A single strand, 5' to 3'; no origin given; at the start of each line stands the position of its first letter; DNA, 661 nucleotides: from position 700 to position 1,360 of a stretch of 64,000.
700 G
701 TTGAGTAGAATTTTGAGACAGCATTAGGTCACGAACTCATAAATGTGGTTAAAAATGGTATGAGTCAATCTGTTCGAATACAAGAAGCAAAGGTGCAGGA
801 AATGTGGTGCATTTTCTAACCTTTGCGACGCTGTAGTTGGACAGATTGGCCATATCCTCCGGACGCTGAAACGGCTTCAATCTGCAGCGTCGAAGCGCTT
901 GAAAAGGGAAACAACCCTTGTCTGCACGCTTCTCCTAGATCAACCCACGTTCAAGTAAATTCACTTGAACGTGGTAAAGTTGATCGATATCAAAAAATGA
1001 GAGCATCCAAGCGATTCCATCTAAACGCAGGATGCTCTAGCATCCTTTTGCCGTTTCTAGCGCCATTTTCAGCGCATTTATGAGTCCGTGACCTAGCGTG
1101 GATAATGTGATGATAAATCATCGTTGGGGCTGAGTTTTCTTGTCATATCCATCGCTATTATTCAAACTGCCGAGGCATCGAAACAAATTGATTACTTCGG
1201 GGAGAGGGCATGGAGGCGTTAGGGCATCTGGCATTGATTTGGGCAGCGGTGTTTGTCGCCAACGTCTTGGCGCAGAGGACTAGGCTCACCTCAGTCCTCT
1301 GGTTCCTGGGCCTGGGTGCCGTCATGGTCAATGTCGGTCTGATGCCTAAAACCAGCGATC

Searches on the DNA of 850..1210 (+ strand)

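Call 30: search_rna_families(source=window, start=850, end=1210, threshold=evalue, max_evalue=10)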
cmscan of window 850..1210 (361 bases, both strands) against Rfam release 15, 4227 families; matches with E-value up to 10: 6.
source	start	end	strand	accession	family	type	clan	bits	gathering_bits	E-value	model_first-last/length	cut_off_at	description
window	1100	1163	+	RF01299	SNORD2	Gene; snRNA; snoRNA; CD-box;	CL00072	20.3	37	0.19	1-69/69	no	Small nucleolar RNA SNORD2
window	934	1045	-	RF04211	MIR5185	Gene; miRNA;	-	14.6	101.7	4.3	1-111/111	no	MIR5185 microRNA precursor family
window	1095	1156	+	RF00574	SNORD69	Gene; snRNA; snoRNA; CD-box;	-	14.5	37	9.6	1-77/77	no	Small nucleolar RNA SNORD69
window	1100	1163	+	RF00218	SNORD46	Gene; snRNA; snoRNA; CD-box;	CL00061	14.3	40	2.9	1-104/104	no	Small nucleolar RNA SNORD46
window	1070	1139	+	RF00054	SNORD25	Gene; snRNA; snoRNA; CD-box;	CL00049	14.2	39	3.7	1-87/87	no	Small nucleolar RNA SNORD25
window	1076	1134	+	RF01150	sR11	Gene; snRNA; snoRNA; CD-box;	-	14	39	3.2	1-57/57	no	Small nucleolar RNA sR11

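Call 35: build_rna_model(alignment_id=A2, structure=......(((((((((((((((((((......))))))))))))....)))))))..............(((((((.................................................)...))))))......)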
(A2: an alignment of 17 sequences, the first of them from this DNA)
Model R1 built from alignment A2 (17 sequences, 140 columns); structure: as given.
model positions 113; base pairs 26; branch points 1; effective number of sequences 2.15; information 0.59 bits per position. Calibrated on 0.2 Mb of random sequence (short: E-values are rough).
structure used (alignment columns):
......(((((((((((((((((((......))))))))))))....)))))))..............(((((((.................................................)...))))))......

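Call 36: search_with_rna_model(model_id=R1, sources=[window, L002, L006, L007, L008, L009, L011, L012, L018, L030, L036, L037, L039, L044, L053, L056, L019, L025, L054, L005], max_evalue=1)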
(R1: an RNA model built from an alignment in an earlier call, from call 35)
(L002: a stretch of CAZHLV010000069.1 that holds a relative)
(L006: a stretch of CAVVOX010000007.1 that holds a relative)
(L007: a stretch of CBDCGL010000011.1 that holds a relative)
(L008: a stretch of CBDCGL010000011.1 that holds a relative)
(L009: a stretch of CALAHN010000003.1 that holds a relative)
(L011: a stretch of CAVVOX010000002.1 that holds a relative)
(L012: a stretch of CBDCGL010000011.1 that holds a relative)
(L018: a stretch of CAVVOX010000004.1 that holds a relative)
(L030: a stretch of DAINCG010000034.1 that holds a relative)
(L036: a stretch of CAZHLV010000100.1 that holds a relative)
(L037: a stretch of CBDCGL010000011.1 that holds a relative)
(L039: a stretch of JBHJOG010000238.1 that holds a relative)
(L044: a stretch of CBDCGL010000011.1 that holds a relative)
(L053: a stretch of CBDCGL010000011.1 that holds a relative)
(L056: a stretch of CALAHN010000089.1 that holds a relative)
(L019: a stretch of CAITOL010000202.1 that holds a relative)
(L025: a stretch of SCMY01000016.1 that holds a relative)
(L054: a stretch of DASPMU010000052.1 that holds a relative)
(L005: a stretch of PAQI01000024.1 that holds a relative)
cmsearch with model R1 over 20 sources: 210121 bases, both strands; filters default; matches with E-value up to 1: 44.
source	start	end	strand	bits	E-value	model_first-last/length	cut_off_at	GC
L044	7350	7462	-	122.9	3.1e-25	1-113/113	no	0.43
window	29347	29459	+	119.9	1.5e-24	1-113/113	no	0.39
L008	2609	2721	-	116.8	7.2e-24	1-113/113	no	0.42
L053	3196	3308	-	112.8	5.5e-23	1-113/113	no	0.39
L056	649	761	+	110.2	2.1e-22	1-113/113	no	0.51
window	932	1043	+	109.9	2.4e-22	1-113/113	no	0.41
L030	1535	1647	+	109.3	3.3e-22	1-113/113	no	0.5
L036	4263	4374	+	109.2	3.4e-22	1-113/113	no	0.46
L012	6228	6340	-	108.8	4.3e-22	1-113/113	no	0.39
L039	2016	2128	-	108.7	4.4e-22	1-113/113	no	0.52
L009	5100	5212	-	108.2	5.9e-22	1-113/113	no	0.5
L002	6666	6778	+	102.8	9.1e-21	1-113/113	no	0.45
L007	6727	6839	+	102.2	1.3e-20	1-113/113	no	0.41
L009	2896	3004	+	99.7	4.4e-20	1-113/113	no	0.44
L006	7284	7419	-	98.5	8.3e-20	1-113/113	no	0.54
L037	7266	7378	+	97.8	1.2e-19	1-113/113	no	0.47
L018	1880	1994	-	97.5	1.4e-19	1-113/113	no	0.55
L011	7436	7571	-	94.2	7.5e-19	1-113/113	no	0.57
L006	7538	7673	-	86.6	3.8e-17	1-113/113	no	0.57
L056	244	356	+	84.6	1.1e-16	1-113/113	no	0.51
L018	3309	3420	-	84.5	1.1e-16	1-113/113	no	0.53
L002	1363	1422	+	42.8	2.2e-07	1-113/113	no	0.43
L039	2016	2128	+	33.5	2.6e-05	1-113/113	no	0.52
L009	5753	5865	-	30.4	0.00013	1-113/113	no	0.69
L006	7671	7783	+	27.8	0.00049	1-113/113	no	0.5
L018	3361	3470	+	26.2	0.0011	1-113/113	no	0.56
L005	3091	3197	-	24.9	0.0022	1-113/113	no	0.5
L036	4263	4374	-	21.2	0.015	1-113/113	no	0.46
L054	6458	6536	-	21.1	0.015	1-113/113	no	0.42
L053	3264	3301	+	20.7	0.019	12-49/113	no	0.37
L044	7403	7462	+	20.5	0.021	1-113/113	no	0.38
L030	1523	1594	-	17.1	0.12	1-113/113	no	0.47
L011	7518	7565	+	16.8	0.14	7-54/113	no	0.46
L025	2884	2954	+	16.7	0.15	1-113/113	no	0.62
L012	6229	6272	+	16.4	0.17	65-108/113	no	0.45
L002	6666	6778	-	16.4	0.17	1-113/113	no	0.45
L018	1941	1988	+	15.7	0.25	7-54/113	no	0.5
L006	7620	7667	+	15.5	0.27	7-54/113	no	0.48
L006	7366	7413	+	15.1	0.33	7-54/113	no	0.5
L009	2902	3004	-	15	0.36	1-113/113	no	0.43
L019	5769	5852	-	14.8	0.4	1-113/113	no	0.61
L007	6718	6786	-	14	0.6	1-113/113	no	0.42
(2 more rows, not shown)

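Call 43: search_with_rna_model(model_id=R1, sources=[L057, L058], max_evalue=1, show_alignments=3)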
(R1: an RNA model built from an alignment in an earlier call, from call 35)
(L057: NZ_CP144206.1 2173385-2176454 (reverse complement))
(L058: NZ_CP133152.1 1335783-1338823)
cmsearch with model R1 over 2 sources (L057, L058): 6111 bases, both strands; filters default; matches with E-value up to 1: 4.
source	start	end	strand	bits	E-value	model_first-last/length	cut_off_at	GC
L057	1498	1610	+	78.1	8.5e-17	1-113/113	no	0.5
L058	1498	1610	+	52.4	4.7e-11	1-113/113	no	0.5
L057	1498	1610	-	35.7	2.5e-07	1-113/113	no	0.5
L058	1498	1610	-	29.2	7e-06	1-113/113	no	0.5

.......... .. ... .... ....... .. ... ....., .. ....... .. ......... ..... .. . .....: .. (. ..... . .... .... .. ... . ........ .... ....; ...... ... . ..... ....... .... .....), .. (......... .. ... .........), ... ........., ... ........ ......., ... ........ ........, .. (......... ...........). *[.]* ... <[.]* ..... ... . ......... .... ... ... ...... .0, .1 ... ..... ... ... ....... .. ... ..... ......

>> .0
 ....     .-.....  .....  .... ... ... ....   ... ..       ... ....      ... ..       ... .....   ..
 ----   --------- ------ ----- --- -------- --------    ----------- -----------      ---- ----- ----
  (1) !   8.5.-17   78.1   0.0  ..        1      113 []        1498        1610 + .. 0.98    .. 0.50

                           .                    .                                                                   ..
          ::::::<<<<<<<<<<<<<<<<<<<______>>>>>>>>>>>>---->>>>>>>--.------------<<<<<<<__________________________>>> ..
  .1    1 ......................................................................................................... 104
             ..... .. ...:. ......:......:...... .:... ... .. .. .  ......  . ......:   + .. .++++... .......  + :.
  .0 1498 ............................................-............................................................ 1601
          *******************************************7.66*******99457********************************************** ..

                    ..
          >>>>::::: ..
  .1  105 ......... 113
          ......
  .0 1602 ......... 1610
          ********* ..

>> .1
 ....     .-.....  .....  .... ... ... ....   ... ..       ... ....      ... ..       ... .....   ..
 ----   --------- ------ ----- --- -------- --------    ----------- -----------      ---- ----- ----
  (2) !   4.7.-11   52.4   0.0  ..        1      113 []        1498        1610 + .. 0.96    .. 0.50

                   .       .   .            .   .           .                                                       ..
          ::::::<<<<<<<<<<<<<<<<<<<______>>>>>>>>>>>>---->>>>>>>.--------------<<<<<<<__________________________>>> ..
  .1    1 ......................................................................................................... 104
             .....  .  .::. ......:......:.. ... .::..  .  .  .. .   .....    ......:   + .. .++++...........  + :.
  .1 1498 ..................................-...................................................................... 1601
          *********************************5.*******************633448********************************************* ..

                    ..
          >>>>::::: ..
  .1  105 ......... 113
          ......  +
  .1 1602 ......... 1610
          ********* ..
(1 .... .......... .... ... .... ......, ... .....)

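Call 54: search_with_rna_model(model_id=R1, sources=[L059, L060, L061, L062, L063, L064, L065, L066, L067, L068, L069, L070, L071, L072, L073, L074, L075, L076, L077, L078, L079, L080, L081, L082, L083, L084, L085, L086, L087, L088, L089, L090, L091, L092, L093, L094, L095, L096, L097, L098, L099, L100, L101, L102, L103, L104, L105, L106, L107, L108, L109, L110, L111, L112, L113, L114, L115, L116, L117, L118, L119, L120, L121, L122, L123, L124, L125, L126, L127, L128, L129, L130, L131, L132, L133, L134, L135, L136, L137, L138, L139, L140, L141, L142, L143, L144, L145, L146, L147, L148, L149, L150, L151, L152, L153, L154, L155, L156, L157, L158], max_evalue=0.00001)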
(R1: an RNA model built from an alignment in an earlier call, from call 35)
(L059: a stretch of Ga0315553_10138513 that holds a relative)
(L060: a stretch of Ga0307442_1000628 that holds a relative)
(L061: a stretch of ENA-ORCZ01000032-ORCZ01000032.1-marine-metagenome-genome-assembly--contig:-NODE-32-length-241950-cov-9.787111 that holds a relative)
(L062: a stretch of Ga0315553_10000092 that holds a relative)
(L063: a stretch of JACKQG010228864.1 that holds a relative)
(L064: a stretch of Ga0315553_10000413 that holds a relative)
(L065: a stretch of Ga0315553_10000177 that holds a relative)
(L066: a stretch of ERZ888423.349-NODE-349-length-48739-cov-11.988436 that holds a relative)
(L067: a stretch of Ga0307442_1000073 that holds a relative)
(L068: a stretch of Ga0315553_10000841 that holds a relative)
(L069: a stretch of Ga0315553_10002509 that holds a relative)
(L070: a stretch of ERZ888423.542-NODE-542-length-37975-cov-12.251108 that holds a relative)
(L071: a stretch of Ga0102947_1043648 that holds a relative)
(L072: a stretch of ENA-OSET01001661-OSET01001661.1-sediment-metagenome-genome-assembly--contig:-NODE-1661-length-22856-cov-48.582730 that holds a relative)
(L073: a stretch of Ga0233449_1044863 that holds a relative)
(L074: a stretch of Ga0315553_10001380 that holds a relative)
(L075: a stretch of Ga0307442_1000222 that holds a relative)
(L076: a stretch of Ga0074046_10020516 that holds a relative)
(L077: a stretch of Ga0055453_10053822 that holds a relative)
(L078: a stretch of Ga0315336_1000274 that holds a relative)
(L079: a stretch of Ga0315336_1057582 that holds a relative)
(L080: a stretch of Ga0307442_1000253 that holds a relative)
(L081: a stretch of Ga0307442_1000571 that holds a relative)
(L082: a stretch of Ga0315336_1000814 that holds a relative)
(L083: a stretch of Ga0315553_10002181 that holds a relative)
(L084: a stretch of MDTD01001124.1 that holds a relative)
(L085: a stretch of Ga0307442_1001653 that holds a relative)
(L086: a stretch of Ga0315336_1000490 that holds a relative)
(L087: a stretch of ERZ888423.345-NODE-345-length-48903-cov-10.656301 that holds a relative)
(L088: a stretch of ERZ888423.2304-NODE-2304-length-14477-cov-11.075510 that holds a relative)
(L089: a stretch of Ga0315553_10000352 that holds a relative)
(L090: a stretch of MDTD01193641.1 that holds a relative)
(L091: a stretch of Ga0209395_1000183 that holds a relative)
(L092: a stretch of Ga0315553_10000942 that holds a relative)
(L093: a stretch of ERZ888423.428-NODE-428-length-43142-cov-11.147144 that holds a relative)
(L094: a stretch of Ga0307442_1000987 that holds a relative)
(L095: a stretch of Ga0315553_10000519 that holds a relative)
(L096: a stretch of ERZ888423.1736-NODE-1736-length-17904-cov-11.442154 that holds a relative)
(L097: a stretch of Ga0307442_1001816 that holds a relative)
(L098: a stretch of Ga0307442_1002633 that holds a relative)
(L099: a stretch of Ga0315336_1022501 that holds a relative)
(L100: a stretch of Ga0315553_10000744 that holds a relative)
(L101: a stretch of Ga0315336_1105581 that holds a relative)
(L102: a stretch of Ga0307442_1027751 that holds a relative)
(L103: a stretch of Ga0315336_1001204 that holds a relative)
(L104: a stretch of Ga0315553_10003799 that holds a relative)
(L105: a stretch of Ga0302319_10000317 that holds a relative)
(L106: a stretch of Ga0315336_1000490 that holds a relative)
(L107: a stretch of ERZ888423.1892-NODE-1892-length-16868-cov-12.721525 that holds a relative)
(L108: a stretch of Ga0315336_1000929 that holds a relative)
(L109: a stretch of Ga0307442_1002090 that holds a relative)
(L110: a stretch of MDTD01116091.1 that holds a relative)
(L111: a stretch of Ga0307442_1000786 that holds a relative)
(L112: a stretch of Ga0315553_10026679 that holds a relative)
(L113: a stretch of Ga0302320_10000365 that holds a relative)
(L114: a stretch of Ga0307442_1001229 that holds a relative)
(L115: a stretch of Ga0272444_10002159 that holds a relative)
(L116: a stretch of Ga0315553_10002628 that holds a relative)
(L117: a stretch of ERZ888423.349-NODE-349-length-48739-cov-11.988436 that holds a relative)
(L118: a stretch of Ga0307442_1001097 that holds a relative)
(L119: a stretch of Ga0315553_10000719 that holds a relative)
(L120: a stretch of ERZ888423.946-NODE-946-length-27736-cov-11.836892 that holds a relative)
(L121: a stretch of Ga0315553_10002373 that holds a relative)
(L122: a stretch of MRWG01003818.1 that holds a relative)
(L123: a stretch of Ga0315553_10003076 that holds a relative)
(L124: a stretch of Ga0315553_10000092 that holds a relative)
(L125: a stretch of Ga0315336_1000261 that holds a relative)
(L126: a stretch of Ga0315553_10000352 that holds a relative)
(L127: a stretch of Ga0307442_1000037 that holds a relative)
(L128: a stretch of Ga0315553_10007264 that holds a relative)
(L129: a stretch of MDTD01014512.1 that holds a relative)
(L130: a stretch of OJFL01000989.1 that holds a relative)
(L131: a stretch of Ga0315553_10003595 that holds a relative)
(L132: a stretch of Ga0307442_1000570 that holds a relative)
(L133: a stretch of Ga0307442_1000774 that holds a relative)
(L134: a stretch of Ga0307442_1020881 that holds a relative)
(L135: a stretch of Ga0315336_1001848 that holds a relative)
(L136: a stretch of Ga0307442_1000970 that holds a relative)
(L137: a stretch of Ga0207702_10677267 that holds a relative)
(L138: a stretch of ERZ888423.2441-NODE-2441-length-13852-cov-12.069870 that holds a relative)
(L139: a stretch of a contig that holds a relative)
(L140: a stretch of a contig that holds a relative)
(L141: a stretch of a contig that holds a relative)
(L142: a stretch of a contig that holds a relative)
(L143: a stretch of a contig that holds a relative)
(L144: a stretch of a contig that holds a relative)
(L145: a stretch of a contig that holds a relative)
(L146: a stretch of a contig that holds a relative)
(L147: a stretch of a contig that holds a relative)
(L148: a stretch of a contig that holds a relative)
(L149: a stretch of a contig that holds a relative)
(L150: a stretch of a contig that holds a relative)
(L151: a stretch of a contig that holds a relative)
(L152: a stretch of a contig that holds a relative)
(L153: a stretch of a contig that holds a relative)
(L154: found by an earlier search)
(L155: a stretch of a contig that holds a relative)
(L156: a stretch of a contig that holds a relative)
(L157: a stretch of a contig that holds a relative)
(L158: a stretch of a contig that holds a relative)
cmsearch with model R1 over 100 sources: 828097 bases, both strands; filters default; matches with E-value up to 0.00001: 145.
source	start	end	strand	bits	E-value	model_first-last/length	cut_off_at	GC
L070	12906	13018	-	110.6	6.7e-22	1-113/113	no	0.53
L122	852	964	-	109.3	1.3e-21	1-113/113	no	0.5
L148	781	893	-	108.3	2.2e-21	1-113/113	no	0.5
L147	3124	3236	-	108.2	2.3e-21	1-113/113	no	0.5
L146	202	315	+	106.7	4.8e-21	1-113/113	no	0.52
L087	4665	4777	-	106.2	6.3e-21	1-113/113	no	0.5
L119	9424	9535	-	106.2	6.4e-21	1-113/113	no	0.49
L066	4242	4350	+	104.3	1.7e-20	1-113/113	no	0.47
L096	1573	1685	-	103.9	2.1e-20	1-113/113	no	0.51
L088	7667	7779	-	103.5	2.5e-20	1-113/113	no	0.5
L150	2958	3069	+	102.5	4.2e-20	1-113/113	no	0.51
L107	9240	9352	-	101.2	8.4e-20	1-113/113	no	0.53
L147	920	1028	+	99.7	1.8e-19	1-113/113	no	0.44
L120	3362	3474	-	99.5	2e-19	1-113/113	no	0.52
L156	3032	3143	-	99.3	2.2e-19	1-113/113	no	0.46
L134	2243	2356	-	99.2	2.3e-19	1-113/113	no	0.54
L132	680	791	-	99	2.6e-19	1-113/113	no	0.53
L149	6753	6864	+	99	2.6e-19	1-113/113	no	0.53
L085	1846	1959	-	98.8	2.9e-19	1-113/113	no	0.51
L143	3328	3441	+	98.8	2.9e-19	1-113/113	no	0.51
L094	5558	5669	+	98.3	3.7e-19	1-113/113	no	0.48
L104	7297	7408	+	98.3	3.7e-19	1-113/113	no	0.48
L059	65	179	-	97.5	5.5e-19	1-113/113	no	0.55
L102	1432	1546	-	97.5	5.5e-19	1-113/113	no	0.55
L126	1673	1786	+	97.2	6.6e-19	1-113/113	no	0.53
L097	10041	10176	-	96.6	8.6e-19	1-113/113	no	0.53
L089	11172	11283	-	96.4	9.7e-19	1-113/113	no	0.46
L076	1262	1374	-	96.2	1.1e-18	1-113/113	no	0.51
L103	3692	3804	+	96.1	1.2e-18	1-113/113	no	0.39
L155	11420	11533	+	95.5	1.6e-18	1-113/113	no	0.49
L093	1748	1856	-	95.4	1.6e-18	1-113/113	no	0.49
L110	6690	6802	+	95.4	1.7e-18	1-113/113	no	0.5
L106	697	809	-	94.9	2.1e-18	1-113/113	no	0.38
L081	10383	10496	-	94.9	2.1e-18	1-113/113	no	0.5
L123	3513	3626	+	94.9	2.1e-18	1-113/113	no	0.5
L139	249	384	+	94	3.3e-18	1-113/113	no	0.56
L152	1263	1375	+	94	3.4e-18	1-113/113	no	0.35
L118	6222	6357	+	93.8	3.7e-18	1-113/113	no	0.53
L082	2206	2318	+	93.7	3.9e-18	1-113/113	no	0.37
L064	3871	3984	+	93.5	4.4e-18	1-113/113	no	0.54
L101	971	1083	+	93.4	4.5e-18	1-113/113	no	0.39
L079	660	772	-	93.4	4.5e-18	1-113/113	no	0.39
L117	4818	4930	+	93.3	4.9e-18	1-113/113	no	0.52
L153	9657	9770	-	93.3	4.9e-18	1-113/113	no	0.54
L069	3560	3695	-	91.8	1.1e-17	1-113/113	no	0.54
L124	5444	5579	+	91.6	1.2e-17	1-113/113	no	0.57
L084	4045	4158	+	91.4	1.3e-17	1-113/113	no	0.5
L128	3532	3667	+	91.1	1.5e-17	1-113/113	no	0.52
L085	2538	2673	+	90.5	2e-17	1-113/113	no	0.6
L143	2614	2749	-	90.5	2e-17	1-113/113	no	0.6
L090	10198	10310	-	90.3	2.3e-17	1-113/113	no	0.51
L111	3255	3390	+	89.9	2.7e-17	1-113/113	no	0.54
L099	680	792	+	89.1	4.3e-17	1-113/113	no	0.35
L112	86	209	+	88.8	4.7e-17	1-113/113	no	0.55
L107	9902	10018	+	88.7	5.2e-17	1-113/113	no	0.47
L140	6762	6897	-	88.6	5.3e-17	1-113/113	no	0.56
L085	7657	7792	-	88.4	5.9e-17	1-113/113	no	0.56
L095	2775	2910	+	88.3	6.1e-17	1-113/113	no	0.58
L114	7572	7707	+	88.3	6.3e-17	1-113/113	no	0.56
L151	3001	3113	-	88.2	6.6e-17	1-113/113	no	0.4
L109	602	715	+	87.8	8.3e-17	1-113/113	no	0.49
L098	7809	7944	+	87.7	8.4e-17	1-113/113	no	0.61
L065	13733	13868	-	87.7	8.6e-17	1-113/113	no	0.54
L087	1121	1237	+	86.3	1.7e-16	1-113/113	no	0.57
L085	4680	4816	-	86.1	2e-16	1-113/113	no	0.54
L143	471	607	+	86.1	2e-16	1-113/113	no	0.54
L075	2493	2628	-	85.9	2.1e-16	1-113/113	no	0.51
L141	431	566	+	85.9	2.1e-16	1-113/113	no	0.51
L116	4451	4564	-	85.9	2.2e-16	1-113/113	no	0.49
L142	1121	1233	+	85.5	2.6e-16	1-113/113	no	0.52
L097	3048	3183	-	85.4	2.8e-16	1-113/113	no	0.57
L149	13437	13572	-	85.3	2.9e-16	1-113/113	no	0.51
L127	8723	8858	+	85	3.5e-16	1-113/113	no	0.55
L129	5131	5243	+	84.4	4.7e-16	1-113/113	no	0.51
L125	4764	4875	+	84.1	5.3e-16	1-113/113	no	0.4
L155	2707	2818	-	83.8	6.5e-16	1-113/113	no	0.56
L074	11057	11191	-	83.7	6.7e-16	1-113/113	no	0.53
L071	1076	1174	+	83.1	9.2e-16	1-113/113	no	0.45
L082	535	646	+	82.9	9.8e-16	1-113/113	no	0.38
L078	7796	7908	+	82.8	1.1e-15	1-113/113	no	0.42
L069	96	231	+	82.6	1.2e-15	1-113/113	no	0.57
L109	5145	5280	+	81.4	2.2e-15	1-113/113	no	0.59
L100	879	1009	-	81.2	2.4e-15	1-113/113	no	0.59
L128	101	212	+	80.4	3.5e-15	1-113/113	no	0.51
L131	3183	3318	+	80.3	3.8e-15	1-113/113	no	0.57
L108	8689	8801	+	80.2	4e-15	1-113/113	no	0.42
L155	8864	8994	+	80.1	4.2e-15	1-113/113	no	0.53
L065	12277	12412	-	80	4.5e-15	1-113/113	no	0.53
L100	12657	12788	-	79.9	4.8e-15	1-113/113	no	0.52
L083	9907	10042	-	79.8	4.9e-15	1-113/113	no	0.55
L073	262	374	+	79.2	6.5e-15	1-113/113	no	0.34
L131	4145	4280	-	79.2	6.8e-15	1-113/113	no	0.54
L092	1857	1991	-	79.1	6.9e-15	1-113/113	no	0.58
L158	1231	1342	-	78.8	8.4e-15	1-113/113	no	0.41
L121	7244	7379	-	78.7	8.6e-15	1-113/113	no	0.56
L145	4396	4531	-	78.6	9.1e-15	1-113/113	no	0.51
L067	969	1098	-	78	1.2e-14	1-113/113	no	0.58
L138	971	1083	+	78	1.2e-14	1-113/113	no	0.58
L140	4318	4453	-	77.9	1.3e-14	1-113/113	no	0.54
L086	1384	1491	-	77.1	2e-14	1-113/113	no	0.41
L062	23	158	-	77.1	2e-14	1-113/113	no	0.57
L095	5863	5993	-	72.1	2.5e-13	1-113/113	no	0.55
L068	3548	3664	+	71.1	4.3e-13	1-113/113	no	0.55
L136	2641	2757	-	71.1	4.3e-13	1-113/113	no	0.55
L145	1392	1527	+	70.9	4.7e-13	1-113/113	no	0.57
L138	1532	1656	-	68.5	1.6e-12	1-113/113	no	0.45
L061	6862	6955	+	67.8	2.4e-12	1-113/113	no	0.39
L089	5447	5581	-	67.3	3e-12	1-113/113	no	0.53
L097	8109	8246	+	67.3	3e-12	1-113/113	no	0.53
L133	4268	4375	-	67.1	3.3e-12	1-113/113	no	0.52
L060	6508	6624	-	66.4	4.9e-12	1-113/113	no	0.49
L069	1303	1433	-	64.7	1.2e-11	1-113/113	no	0.56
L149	3268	3370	+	63.5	2.2e-11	1-113/113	no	0.51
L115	1762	1869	+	62.7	3.1e-11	1-113/113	no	0.44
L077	1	90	-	62.5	3.5e-11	1-91/113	3'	0.43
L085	7810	7918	-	60.9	8.1e-11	1-113/113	no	0.53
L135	430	547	-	59.6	1.6e-10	1-113/113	no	0.43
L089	7735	7869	-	59.1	2.1e-10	1-113/113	no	0.58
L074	7601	7741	-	58.8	2.3e-10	1-113/113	no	0.55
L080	5825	5960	-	57.7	4.2e-10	1-113/113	no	0.57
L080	5901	5960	+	56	1e-09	1-113/113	no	0.43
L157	1215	1296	+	53.8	3e-09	1-113/113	no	0.54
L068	11056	11177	+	51.7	9.1e-09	1-113/113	no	0.48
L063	1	72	-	51.4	1.1e-08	1-72/113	3'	0.38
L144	12297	12405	-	49.1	3.5e-08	1-113/113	no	0.51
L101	971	1083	-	48.7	4.3e-08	1-113/113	no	0.39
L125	4764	4875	-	47.9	6.2e-08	1-113/113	no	0.4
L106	697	809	+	47.6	7.5e-08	1-113/113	no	0.38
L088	12645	12751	+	47.5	7.8e-08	1-113/113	no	0.61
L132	4174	4263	-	47.2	9.3e-08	14-113/113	5'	0.53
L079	660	772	+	47.1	9.5e-08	1-113/113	no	0.39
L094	12132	12187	-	46.2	1.5e-07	1-113/113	no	0.46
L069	4196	4258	+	45.7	2e-07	1-113/113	no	0.51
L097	8056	8172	-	44.8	3.2e-07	1-113/113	no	0.48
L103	3692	3804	-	42.5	1e-06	1-113/113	no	0.39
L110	6690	6802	-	42.1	1.3e-06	1-113/113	no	0.5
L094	12132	12196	+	41.5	1.8e-06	1-113/113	no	0.43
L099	680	792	-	40.7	2.6e-06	1-113/113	no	0.35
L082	2206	2318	-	40.5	2.9e-06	1-113/113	no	0.37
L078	7796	7908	-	40.3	3.1e-06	1-113/113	no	0.42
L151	3001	3113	+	40.2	3.4e-06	1-113/113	no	0.4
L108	8689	8801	-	40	3.6e-06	1-113/113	no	0.42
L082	535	646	-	39.2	5.6e-06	1-113/113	no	0.38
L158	1231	1342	+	38.4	8.6e-06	1-113/113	no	0.41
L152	1263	1375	-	38.2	9.1e-06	1-113/113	no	0.35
